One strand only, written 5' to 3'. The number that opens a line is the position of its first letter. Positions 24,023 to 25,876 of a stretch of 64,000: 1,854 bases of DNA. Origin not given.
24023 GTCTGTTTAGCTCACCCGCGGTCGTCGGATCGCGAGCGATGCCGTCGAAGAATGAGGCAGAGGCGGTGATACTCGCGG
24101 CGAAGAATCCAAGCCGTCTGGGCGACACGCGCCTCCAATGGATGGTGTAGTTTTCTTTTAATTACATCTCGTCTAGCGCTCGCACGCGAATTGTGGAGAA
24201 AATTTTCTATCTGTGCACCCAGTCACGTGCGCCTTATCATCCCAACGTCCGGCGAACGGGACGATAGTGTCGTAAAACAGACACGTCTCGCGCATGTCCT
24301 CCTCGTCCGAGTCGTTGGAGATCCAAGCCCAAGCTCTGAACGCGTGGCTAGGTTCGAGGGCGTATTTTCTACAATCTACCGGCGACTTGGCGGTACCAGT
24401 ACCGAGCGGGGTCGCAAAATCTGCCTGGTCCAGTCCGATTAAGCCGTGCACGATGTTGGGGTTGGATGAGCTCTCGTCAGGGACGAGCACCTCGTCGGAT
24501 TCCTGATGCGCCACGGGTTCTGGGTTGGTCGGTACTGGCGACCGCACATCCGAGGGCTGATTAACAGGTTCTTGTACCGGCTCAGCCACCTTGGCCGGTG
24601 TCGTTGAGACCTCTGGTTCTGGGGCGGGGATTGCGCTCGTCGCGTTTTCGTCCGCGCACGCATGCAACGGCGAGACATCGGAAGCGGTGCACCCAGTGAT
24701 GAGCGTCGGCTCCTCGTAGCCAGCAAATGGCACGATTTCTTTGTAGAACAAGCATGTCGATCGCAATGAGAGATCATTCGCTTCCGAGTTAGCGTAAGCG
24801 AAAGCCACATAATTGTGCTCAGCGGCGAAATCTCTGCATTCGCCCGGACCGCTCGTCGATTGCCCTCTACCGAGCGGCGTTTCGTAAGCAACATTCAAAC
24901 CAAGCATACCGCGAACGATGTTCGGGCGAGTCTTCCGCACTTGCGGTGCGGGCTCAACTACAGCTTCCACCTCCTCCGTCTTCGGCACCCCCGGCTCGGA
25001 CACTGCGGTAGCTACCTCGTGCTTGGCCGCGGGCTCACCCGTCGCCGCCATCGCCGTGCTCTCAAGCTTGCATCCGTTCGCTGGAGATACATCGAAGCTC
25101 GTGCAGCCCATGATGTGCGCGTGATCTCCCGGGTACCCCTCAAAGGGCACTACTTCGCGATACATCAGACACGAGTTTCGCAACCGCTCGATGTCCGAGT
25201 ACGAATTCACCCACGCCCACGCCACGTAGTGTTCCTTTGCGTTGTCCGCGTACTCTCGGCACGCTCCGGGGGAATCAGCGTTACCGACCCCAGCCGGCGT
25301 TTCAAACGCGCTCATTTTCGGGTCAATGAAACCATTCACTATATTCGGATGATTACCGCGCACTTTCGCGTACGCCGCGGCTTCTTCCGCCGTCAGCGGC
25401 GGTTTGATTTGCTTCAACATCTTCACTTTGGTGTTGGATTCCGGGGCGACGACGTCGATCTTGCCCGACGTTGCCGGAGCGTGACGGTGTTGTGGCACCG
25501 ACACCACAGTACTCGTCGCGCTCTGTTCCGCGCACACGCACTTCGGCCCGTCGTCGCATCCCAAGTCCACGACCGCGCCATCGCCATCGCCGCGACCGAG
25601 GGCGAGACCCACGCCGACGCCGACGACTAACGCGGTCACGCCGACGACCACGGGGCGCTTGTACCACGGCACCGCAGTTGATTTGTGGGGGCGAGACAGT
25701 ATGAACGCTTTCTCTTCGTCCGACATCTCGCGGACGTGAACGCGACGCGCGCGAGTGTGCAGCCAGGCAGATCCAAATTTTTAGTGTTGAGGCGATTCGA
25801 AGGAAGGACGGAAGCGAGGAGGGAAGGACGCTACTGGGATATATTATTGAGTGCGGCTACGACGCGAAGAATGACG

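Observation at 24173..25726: Type-II membrane protein made of three tandem ~95-aa four-cysteine repeats of unknown family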

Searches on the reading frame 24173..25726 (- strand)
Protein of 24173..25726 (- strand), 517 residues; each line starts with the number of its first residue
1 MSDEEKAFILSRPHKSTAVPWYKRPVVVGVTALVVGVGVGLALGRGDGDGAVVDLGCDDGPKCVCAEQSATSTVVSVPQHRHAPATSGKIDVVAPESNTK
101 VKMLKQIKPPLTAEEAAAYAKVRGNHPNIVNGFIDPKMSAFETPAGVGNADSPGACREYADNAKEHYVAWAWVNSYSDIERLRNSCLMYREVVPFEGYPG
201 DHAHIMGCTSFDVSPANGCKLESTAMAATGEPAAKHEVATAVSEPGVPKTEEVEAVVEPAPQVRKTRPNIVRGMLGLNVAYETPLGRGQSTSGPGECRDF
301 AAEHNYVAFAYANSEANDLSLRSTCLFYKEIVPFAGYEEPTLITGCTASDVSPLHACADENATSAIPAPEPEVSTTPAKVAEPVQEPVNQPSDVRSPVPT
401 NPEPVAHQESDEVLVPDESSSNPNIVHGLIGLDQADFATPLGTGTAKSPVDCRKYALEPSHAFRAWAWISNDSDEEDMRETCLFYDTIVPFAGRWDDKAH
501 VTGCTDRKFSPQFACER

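Call 3: search_protein_families(library=pfam, proteins=[window:24173-25726:-], max_evalue=10)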
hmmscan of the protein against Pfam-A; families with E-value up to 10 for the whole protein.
window:24173-25726:- (517 aa): 0 families

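Call 5: search_solved_structures(query=window:24173-25726:-, max_evalue=10)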
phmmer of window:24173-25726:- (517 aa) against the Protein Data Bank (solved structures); distinct sequences matched with E-value up to 10: 0.

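Call 6: find_homologous_proteins(query=window:24173-25726:-, max_evalue=0.001)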
Query window:24173-25726:- (517 aa): 8 proteins with E <= 0.001 among 8000 candidates.
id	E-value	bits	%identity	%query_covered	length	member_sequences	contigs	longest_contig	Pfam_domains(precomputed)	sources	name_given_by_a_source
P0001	0.0e+0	1178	99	100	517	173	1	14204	-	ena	-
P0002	0.0e+0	1037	87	100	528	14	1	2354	-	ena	-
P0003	3.0e-220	751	99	64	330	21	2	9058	-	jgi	jgi:hypothetical protein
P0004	4.3e-99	351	36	100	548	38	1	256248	-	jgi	-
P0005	7.2e-99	350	40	100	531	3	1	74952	-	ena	-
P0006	9.5e-97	343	35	100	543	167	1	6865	-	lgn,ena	-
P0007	3.0e-89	319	39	100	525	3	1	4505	-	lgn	-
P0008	3.7e-74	269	36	76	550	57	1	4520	-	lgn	-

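Call 16: find_encoding_contigs(protein=P0004, flank=8000, max_places=3)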
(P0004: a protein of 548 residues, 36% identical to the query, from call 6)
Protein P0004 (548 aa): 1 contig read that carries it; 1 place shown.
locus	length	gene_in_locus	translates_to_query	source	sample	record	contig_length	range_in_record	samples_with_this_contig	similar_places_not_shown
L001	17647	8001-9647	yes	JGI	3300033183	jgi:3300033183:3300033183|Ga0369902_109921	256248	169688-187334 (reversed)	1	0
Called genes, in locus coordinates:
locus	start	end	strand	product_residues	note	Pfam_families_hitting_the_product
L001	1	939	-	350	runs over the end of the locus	PF12799:LRR_4 (faint), PF13855:LRR_8 (weak)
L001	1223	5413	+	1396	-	-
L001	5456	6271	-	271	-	PF00111:Fer2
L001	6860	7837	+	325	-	PF01040:UbiA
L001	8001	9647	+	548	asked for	-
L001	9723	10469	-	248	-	PF00036:EF-hand_1 (faint)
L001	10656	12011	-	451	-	-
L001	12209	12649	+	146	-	-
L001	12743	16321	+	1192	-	PF02463:SMC_N, PF06470:SMC_hinge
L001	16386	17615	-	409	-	PF05684:DUF819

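Call 17: list_cluster_members(proteins=[P0001, P0002, P0004, P0005, P0006, P0007, P0008])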
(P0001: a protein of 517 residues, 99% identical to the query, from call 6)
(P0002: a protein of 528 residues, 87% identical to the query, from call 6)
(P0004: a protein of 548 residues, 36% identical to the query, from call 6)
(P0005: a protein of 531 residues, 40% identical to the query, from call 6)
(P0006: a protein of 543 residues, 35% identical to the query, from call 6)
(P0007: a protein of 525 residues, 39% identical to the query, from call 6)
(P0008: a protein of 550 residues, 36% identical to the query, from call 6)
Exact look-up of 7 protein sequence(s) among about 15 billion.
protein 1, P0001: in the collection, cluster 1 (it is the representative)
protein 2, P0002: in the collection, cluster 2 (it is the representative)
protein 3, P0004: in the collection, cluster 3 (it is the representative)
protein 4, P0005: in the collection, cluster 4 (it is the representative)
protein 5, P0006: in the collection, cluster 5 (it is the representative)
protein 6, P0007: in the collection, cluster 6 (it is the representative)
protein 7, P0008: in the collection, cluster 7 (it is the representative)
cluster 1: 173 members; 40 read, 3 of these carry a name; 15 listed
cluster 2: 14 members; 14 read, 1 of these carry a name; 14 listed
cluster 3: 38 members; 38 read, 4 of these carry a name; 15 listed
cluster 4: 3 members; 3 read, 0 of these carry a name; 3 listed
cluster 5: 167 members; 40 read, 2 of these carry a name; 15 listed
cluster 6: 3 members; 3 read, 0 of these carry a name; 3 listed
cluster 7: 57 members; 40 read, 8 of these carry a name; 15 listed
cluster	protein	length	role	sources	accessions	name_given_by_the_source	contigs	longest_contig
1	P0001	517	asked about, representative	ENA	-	-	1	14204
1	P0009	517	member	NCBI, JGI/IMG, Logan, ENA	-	hypothetical protein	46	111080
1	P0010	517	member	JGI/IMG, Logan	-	hypothetical protein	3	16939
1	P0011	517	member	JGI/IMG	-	hypothetical protein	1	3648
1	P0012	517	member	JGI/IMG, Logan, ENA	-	-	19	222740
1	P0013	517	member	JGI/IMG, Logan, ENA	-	-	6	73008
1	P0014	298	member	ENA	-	-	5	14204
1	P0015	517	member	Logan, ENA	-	-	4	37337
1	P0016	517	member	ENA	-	-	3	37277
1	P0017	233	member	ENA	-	-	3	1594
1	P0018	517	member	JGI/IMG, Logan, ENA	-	-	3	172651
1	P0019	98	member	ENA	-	-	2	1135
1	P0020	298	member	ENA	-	-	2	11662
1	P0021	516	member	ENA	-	-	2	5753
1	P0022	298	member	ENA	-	-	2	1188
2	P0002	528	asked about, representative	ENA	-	-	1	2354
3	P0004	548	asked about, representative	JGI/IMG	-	-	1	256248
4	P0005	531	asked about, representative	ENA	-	-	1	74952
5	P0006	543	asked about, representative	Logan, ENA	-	-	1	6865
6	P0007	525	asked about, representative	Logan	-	-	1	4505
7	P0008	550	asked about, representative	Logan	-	-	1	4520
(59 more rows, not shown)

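Call 38: find_related_loci(query=window:24176-25726:-, collection=viral_contigs, flank=6000)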
Query window:24176-25726:- (517 aa) in viral_contigs; peptide patterns used: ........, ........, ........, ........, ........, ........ (x = any residue, [..] = any of these).
18 stretches matched a pattern, but none encodes a relative of the query by tblastn (E <= 1e-3).
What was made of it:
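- No close viral copy of the window protein exists in IMG/VR (call 38).
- Tried and rejected: No close copy of the window protein exists in IMG/VR (call 38).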

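Call 39: find_encoding_contigs(protein=window:24173-25726:-, flank=3000, max_places=6)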
Protein window:24173-25726:- (517 aa): 2 contigs read that carry it; 2 places shown.
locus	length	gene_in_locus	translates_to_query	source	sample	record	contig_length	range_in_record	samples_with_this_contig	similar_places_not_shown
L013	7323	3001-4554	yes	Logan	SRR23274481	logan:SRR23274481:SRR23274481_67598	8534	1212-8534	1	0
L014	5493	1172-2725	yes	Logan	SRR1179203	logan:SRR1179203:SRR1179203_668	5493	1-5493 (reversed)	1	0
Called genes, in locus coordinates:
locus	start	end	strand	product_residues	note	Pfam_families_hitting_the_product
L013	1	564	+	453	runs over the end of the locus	PF02181:FH2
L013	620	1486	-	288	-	PF00111:Fer2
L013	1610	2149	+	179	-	-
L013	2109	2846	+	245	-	PF01040:UbiA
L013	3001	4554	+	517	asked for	-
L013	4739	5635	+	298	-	-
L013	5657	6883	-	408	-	-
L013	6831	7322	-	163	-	?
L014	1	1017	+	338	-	?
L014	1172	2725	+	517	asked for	-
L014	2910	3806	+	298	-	-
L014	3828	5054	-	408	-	-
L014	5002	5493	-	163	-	?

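Call 60: predict_structure(alignment_id=A5)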
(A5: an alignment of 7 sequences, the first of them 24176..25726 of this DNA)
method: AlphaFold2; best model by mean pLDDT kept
length: 517 residues; sequences in the alignment: 7
mean_pLDDT: 52.3   pTM: 0.29
mean pLDDT of the five models: 52.3, 39.5, 35.9, 32.6, 31.9
residues with pLDDT >= 90: 12; 70-90: 167; 50-70: 82; < 50: 256
segments of 3 or more residues with pLDDT < 50: 1-111, 113-127, 223-268, 274-288, 336-339, 359-422
pLDDT, mean of each block of 10 residues (from residue 1): 37 30 30 34 28 27 24 22 24 26 29 45 47 70 77 74 80 78 84 66 74 68 34 22 27 26 35 44 38 67 75 65 67 50 69 57 28 27 28 33 25 26 70 75 84 85 89 86 86 78 85 72
secondary structure, 60 per line:
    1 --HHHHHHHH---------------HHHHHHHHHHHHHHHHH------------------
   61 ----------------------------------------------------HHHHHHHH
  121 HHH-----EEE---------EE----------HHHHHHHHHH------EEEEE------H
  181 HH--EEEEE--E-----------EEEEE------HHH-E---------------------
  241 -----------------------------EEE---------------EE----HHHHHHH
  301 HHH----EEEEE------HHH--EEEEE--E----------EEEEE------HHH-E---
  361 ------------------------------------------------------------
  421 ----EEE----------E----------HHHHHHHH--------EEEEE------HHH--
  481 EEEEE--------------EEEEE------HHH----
elements in order: H3-10 H26-42 H113-123 E129-131 H153-162 E169-173 E185-189 E204-208 E270-272 H294-303 E308-312 E324-328 E342-346 E425-427 H449-456 E465-469 E481-485 E500-504
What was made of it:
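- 25598..25654 (-): Signal-anchor transmembrane helix, aa 25-43 (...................). Call 60: AlphaFold helix 26-42.
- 25349..25597 (-): Juxtamembrane stalk, aa 44-126, poorly conserved and predicted disordered. It contains a C-x-C motif (C63, C65; window 25532-25540) that is conserved in 6 of the 7 aligned orthologues. Call 60 (pLDDT <50).
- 25070..25348 (-): Module 1, aa 127-219. Four Cys: 156, 186, 208, 219. Call 60: the strand/helix/strand pattern matches module 3.
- On Type II (signal-anchor) single-pass membrane protein: Helix at 26-42 (call 60).
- Closest known: Apple domains of plasma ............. and coagulation factor XI. Different: The apple domains of FXI pack into a disc, whereas here long disordered linkers separate the modules (call 60).
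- Checked: AlphaFold predicts a helix at 26-42 (call 60).
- All three modules show the same secondary-structure pattern in an independent full-length model (call 60). Linker pLDDT is below 50 and pTM is 0.29 (call 60).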

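Call 80: find_encoding_contigs(protein=P0005, flank=6000, max_places=1)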
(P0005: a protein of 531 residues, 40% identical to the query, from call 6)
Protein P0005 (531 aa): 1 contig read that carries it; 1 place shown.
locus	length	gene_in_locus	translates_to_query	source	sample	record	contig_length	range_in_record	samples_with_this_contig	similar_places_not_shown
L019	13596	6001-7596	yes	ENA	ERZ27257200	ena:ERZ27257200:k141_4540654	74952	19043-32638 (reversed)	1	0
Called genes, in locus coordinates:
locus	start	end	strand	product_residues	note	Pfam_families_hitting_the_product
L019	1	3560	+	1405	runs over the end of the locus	-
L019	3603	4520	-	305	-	PF00111:Fer2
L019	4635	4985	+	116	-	-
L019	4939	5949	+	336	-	PF01040:UbiA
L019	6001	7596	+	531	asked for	-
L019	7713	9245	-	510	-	PF05063:MT-A70 (weak)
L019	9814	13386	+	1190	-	PF02463:SMC_N, PF06470:SMC_hinge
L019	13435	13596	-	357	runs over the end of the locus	PF05684:DUF819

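Call 81: find_encoding_contigs(protein=P0008, flank=6000, max_places=1)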
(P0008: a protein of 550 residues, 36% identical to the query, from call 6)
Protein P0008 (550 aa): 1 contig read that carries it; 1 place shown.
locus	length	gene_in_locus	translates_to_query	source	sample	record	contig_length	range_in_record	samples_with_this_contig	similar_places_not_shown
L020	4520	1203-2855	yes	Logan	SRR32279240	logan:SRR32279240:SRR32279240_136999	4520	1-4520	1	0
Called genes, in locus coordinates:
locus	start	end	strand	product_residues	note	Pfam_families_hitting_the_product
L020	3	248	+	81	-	?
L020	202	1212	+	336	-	PF01040:UbiA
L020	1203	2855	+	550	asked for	-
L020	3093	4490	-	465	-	-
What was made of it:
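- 24173..25726 (-): Complete intron-less CDS, 517 aa plus stop codon. Calls 16, 39, 80, 81: conserved synteny Fer2-UbiA-gene-MT-A70-SMC.
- The Fer2-UbiA-gene neighbourhood is conserved in four lineages, and UbiA is also the upstream neighbour in a fifth (calls 16, 39, 80, 81).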
